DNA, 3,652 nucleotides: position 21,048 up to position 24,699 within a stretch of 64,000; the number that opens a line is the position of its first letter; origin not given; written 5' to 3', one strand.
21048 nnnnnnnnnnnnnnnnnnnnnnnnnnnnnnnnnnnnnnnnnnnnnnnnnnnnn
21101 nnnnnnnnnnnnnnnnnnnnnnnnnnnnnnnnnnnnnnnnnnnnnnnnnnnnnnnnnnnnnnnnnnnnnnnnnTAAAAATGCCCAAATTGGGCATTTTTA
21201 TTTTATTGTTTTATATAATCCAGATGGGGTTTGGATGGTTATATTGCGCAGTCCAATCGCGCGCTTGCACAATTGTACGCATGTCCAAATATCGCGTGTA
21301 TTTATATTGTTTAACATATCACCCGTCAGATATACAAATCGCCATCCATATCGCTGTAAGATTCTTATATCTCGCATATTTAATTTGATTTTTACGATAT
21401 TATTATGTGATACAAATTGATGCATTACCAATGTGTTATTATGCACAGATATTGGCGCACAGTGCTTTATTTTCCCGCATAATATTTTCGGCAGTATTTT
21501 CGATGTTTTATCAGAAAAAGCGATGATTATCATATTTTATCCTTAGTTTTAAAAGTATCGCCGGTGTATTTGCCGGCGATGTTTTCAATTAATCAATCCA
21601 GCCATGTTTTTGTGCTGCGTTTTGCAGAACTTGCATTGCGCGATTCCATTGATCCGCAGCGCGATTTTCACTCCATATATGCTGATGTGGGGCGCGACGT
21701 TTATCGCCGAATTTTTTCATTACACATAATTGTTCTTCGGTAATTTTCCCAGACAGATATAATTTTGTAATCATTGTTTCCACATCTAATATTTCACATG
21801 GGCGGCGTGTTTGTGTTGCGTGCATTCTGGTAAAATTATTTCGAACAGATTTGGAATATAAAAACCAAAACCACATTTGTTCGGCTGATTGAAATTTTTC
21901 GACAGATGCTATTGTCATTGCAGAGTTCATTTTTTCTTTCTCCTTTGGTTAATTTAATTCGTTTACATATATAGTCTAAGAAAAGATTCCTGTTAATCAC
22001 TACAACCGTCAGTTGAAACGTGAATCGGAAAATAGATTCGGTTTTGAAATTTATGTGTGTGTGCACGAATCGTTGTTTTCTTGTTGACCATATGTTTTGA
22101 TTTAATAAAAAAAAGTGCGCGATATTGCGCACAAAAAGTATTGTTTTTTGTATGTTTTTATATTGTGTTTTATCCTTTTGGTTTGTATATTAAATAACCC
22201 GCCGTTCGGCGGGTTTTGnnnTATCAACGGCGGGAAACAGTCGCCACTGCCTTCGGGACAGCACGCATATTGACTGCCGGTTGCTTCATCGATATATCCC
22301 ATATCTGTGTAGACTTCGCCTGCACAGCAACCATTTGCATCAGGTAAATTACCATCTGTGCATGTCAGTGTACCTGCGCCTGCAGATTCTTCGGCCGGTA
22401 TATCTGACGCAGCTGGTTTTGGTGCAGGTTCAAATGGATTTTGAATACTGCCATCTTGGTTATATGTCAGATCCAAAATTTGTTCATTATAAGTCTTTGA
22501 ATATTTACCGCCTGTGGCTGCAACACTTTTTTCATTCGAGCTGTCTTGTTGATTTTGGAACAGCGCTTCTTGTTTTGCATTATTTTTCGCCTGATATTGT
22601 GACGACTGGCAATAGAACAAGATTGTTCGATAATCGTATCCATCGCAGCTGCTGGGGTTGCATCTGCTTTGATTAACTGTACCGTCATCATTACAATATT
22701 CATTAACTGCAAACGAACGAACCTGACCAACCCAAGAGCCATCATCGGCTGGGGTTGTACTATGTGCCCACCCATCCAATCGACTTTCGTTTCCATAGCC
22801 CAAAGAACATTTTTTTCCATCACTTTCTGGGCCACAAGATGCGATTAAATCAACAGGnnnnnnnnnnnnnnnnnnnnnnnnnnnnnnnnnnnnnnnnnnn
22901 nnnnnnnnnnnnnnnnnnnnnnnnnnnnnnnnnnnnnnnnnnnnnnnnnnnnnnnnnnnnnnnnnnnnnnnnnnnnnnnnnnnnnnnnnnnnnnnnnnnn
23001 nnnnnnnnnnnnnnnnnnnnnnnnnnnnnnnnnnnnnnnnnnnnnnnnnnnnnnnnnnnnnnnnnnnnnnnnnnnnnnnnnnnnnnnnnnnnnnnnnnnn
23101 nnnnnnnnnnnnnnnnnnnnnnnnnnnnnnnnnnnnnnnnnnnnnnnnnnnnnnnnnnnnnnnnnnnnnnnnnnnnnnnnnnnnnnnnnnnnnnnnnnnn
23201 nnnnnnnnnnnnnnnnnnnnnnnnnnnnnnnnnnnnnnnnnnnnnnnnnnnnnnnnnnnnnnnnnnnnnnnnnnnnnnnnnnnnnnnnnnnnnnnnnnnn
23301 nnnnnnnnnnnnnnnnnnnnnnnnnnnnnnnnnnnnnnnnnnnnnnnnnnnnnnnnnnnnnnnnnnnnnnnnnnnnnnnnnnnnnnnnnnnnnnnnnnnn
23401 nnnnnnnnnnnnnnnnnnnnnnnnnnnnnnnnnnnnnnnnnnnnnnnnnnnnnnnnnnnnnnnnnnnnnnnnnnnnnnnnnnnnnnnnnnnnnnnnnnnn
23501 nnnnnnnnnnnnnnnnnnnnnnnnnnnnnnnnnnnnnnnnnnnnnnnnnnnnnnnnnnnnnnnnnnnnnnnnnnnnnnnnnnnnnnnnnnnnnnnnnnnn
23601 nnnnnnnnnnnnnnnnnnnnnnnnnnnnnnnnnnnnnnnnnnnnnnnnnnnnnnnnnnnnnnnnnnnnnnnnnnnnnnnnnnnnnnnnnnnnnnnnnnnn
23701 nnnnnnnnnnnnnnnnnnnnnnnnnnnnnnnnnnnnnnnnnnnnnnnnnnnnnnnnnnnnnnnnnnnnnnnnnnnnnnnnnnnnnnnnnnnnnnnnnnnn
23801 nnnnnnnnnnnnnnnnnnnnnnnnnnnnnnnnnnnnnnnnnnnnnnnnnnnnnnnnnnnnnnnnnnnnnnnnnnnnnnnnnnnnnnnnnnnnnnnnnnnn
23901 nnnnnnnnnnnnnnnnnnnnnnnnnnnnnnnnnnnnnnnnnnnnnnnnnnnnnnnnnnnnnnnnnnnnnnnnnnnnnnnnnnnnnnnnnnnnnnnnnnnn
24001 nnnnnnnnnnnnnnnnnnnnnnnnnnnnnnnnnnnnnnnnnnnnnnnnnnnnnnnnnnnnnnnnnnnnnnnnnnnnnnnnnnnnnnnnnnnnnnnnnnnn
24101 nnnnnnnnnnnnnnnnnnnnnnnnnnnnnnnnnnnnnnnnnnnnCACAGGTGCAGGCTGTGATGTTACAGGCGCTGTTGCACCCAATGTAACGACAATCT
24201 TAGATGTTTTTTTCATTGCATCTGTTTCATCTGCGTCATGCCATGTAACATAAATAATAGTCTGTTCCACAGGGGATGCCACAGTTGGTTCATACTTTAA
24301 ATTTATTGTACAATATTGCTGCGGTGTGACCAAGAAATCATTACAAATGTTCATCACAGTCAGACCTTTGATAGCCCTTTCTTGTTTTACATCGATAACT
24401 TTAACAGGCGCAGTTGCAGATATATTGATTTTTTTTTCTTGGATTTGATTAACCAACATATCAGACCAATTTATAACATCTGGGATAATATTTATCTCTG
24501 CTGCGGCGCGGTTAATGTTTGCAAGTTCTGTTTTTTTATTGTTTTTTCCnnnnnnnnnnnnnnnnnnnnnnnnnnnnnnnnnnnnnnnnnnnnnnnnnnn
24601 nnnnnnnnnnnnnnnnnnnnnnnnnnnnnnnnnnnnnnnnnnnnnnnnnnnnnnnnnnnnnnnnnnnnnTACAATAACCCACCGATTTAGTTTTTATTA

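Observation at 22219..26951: Isolated virB8-virB9-virB10-like operon with non-canonical domain architectures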

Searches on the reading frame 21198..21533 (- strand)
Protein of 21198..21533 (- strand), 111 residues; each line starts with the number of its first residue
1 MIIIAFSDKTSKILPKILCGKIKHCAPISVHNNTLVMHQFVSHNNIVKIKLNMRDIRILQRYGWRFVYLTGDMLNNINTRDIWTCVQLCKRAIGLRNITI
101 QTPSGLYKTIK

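Call 30: search_protein_families(library=pfam, proteins=[window:21201-21533:-], max_evalue=5)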
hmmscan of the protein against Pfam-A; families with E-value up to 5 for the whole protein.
seq(111 aa): 0 families

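Call 48: search_protein_families(library=phrogs, proteins=[window:21198-21533:-], max_evalue=1)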
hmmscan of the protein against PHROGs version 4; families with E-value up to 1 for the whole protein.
window:21198-21533:- (111 aa): 2 families
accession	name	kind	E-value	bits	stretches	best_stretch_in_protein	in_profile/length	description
phrog_37933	-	unknown function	0.073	14.3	1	29-80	8-58/64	-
phrog_15855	-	unknown function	0.29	12.7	1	49-87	40-77/89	-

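Call 49: search_protein_families(library=ncbifam, proteins=[window:21198-21533:-], max_evalue=0.01)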
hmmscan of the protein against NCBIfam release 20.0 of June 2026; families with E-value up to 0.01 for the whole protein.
window:21198-21533:- (111 aa): 0 families

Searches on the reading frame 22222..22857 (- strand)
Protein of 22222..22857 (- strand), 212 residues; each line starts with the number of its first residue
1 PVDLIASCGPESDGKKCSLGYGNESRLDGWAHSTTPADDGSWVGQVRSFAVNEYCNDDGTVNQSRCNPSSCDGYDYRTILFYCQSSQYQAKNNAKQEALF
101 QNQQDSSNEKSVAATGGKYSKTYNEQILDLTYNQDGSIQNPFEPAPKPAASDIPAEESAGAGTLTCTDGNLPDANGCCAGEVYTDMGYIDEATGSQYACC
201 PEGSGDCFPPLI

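Call 30: search_protein_families(library=pfam, proteins=[window:22222-22857:-], max_evalue=5)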
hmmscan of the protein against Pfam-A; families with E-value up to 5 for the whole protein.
seq(212 aa): 0 families

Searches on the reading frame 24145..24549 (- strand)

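Call 30: search_protein_families(library=pfam, proteins=[window:24145-24549:-], max_evalue=5)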
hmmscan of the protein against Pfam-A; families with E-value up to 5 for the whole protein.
seq(135 aa): 3 families
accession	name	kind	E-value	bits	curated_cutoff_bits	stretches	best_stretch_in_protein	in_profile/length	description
PF15780.11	ASH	-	0.002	18.7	27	1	26-98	14-86/98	Abnormal spindle-like microcephaly-assoc'd, ASPM-SPD-2-Hydin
PF22073.2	Cep192_D4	-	0.11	13.1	35.5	1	65-101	58-93/112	Cep192 domain 4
PF08862.16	DUF1829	-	0.66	11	22.2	1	22-71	13-61/87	Domain of unknown function DUF1829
